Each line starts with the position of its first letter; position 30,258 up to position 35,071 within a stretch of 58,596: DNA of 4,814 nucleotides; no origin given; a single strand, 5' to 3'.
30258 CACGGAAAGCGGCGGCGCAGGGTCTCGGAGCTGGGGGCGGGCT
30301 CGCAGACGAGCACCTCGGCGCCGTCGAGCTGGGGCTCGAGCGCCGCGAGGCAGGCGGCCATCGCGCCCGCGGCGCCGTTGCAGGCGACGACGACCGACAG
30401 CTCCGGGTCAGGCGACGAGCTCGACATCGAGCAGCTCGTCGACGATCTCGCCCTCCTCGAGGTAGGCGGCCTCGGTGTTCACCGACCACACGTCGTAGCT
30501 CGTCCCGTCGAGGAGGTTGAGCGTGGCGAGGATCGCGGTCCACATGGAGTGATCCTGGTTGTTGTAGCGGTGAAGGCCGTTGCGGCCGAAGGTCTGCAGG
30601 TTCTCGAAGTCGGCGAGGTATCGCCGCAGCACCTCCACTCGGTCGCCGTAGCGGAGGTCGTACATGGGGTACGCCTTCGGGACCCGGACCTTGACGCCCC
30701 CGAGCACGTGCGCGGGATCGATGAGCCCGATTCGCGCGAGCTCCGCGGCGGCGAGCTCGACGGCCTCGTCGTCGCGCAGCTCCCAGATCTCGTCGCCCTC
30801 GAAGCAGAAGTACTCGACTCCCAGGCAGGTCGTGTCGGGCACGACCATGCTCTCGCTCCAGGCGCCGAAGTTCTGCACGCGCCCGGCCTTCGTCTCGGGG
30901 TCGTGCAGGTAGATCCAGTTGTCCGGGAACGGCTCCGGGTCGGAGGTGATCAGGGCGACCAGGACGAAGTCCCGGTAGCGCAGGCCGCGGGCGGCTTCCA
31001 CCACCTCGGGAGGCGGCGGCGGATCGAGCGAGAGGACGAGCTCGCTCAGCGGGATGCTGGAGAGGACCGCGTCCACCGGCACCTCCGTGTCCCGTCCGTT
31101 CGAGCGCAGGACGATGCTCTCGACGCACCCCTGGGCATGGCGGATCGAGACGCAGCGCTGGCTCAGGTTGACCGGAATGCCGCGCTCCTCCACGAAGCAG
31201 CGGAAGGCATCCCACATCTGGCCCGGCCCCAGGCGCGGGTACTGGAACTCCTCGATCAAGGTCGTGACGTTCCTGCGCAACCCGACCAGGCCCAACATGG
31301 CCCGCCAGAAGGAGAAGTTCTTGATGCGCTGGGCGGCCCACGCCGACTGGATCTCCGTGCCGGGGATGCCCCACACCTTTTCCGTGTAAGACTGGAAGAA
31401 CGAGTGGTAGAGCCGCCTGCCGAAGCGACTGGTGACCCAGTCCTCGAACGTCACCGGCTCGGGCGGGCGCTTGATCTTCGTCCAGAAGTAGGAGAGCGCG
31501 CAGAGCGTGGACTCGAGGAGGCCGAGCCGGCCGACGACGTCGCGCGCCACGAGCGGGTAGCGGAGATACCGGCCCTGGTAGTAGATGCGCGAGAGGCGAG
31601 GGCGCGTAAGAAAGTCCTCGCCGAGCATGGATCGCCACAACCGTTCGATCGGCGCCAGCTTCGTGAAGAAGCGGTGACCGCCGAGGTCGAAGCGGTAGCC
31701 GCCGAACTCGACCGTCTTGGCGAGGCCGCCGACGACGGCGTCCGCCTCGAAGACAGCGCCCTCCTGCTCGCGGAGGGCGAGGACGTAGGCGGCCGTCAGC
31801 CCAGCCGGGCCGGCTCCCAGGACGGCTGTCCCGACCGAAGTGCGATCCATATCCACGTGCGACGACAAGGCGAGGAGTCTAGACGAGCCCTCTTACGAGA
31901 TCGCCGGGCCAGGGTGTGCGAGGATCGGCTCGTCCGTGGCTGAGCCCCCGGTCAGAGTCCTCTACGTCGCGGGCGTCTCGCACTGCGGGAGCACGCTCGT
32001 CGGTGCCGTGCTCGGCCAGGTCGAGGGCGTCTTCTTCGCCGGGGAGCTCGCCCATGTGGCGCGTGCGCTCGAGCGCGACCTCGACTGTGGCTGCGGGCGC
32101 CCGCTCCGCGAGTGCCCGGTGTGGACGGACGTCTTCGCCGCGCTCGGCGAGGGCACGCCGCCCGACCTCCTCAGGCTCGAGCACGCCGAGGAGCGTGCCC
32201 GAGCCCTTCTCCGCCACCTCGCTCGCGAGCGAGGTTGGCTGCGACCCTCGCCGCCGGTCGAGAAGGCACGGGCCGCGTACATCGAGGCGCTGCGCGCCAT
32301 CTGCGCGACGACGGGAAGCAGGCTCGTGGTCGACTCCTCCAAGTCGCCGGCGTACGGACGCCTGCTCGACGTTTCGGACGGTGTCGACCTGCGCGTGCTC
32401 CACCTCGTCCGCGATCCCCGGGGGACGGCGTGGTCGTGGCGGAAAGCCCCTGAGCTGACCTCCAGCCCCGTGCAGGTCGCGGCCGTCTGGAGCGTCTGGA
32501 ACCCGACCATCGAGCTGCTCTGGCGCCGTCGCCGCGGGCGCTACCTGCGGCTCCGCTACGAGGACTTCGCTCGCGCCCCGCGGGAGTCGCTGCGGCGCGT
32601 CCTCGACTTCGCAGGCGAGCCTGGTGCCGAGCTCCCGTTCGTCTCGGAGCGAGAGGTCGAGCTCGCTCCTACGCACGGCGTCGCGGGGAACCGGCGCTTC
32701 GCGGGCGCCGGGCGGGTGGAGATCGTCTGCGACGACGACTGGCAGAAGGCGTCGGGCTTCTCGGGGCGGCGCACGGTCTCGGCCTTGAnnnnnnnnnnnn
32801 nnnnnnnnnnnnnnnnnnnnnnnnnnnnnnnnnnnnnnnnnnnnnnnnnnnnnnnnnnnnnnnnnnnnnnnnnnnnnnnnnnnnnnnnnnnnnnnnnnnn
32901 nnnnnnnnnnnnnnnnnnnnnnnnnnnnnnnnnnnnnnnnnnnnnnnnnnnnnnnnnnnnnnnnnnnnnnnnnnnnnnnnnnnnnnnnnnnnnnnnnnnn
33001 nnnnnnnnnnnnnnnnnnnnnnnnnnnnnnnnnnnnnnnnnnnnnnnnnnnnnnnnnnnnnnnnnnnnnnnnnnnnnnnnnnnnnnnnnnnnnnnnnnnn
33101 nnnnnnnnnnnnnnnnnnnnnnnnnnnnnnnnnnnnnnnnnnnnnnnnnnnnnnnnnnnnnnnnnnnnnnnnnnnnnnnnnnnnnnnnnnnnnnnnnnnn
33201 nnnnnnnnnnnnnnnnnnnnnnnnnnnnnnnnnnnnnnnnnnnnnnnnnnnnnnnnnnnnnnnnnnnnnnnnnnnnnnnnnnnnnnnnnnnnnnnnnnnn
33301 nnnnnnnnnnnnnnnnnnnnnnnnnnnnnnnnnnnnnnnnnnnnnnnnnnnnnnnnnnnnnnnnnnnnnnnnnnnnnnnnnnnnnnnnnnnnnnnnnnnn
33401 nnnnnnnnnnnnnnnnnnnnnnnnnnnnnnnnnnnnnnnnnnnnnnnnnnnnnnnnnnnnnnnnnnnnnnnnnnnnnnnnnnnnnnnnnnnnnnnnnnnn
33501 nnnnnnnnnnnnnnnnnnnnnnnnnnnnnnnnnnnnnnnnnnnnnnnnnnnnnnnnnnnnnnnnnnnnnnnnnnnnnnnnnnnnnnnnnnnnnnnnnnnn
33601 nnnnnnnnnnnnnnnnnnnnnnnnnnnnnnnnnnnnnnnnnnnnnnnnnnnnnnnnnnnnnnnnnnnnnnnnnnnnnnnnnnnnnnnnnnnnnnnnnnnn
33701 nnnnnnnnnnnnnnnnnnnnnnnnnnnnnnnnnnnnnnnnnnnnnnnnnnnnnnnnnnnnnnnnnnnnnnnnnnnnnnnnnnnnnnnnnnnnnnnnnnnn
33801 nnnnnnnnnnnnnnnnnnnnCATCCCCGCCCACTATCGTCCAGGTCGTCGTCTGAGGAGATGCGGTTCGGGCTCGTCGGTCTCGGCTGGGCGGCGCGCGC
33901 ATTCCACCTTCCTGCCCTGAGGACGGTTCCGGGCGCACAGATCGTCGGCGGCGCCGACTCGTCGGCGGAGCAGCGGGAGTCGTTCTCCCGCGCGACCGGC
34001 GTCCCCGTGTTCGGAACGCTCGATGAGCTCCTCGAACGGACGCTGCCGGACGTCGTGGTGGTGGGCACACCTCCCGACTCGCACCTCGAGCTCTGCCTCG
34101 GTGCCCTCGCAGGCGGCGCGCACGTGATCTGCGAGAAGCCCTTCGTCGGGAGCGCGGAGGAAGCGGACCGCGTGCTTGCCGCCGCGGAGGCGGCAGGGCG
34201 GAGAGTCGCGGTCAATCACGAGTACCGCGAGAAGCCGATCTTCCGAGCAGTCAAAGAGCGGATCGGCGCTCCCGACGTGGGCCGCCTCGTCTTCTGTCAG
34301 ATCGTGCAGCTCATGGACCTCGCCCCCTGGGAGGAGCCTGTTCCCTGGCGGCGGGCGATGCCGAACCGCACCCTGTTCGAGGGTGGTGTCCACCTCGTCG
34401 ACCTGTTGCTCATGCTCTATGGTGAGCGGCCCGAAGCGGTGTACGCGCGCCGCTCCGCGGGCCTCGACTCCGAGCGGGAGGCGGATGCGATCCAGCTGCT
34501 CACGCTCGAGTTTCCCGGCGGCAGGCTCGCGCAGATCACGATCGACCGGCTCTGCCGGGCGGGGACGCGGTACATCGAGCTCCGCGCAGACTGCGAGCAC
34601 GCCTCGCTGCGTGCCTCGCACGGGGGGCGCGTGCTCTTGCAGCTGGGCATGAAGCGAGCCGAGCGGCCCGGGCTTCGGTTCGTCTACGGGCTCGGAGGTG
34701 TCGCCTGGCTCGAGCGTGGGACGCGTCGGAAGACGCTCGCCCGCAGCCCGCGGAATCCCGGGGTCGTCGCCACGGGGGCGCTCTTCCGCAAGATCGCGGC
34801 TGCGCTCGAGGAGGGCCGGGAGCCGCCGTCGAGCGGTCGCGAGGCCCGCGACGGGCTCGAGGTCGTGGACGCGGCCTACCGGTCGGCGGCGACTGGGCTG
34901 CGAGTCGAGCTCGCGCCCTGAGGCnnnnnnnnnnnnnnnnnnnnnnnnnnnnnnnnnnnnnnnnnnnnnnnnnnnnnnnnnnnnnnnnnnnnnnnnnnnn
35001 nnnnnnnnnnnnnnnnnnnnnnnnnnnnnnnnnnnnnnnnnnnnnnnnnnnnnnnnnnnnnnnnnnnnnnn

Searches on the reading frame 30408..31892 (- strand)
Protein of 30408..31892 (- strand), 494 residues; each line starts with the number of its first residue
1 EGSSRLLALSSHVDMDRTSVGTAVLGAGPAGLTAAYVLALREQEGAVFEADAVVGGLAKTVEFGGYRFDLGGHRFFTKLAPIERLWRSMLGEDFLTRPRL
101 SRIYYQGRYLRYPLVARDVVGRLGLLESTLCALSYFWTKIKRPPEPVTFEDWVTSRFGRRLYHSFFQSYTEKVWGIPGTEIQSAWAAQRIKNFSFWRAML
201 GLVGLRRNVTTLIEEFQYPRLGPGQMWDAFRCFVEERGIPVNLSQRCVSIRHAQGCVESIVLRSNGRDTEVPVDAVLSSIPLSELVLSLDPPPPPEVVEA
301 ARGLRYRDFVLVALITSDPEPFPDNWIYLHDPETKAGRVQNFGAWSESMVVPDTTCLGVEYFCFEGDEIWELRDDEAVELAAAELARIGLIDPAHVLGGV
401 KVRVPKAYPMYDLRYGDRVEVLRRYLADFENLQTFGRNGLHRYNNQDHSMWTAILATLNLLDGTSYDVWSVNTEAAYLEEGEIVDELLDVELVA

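Call 29: search_protein_families(library=pfam, proteins=[window:30408-31892:-], max_evalue=0.01)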
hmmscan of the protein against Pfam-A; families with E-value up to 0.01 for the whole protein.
window:30408-31892:- (494 aa): 3 families
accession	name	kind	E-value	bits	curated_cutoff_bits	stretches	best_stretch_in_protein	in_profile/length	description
PF01593.30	Amino_oxidase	-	1.5e-19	71.1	19.8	1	30-388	2-364/443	Flavin containing amine oxidoreductase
PF13450.12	NAD_binding_8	-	2.1e-12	47.6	21.9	1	24-87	1-66/68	NAD(P)-binding Rossmann-like domain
PF01946.23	Thi4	-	0.00037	20.2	26.2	1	22-58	20-57/235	Thi4 family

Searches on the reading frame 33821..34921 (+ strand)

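Call 29: search_protein_families(library=pfam, proteins=[window:33821-34921:+], max_evalue=0.01)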
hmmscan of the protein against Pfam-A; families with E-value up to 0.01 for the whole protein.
window:33821-34921:+ (366 aa): 4 families
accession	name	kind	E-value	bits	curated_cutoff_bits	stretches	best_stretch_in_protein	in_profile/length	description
PF01408.29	GFO_IDH_MocA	-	2e-26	93.4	24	1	14-133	1-120/120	Oxidoreductase family, NAD-binding Rossmann fold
PF22725.1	GFO_IDH_MocA_C3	-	1.7e-13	51.1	27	1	141-262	1-122/124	GFO/IDH/MocA C-terminal domain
PF02894.22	GFO_IDH_MocA_C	-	2.2e-10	41.2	22.9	1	175-249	31-109/218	Oxidoreductase family, C-terminal alpha/beta domain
PF03447.22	NAD_binding_3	-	0.00015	22.9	24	1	38-131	21-115/116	Homoserine dehydrogenase, NAD binding domain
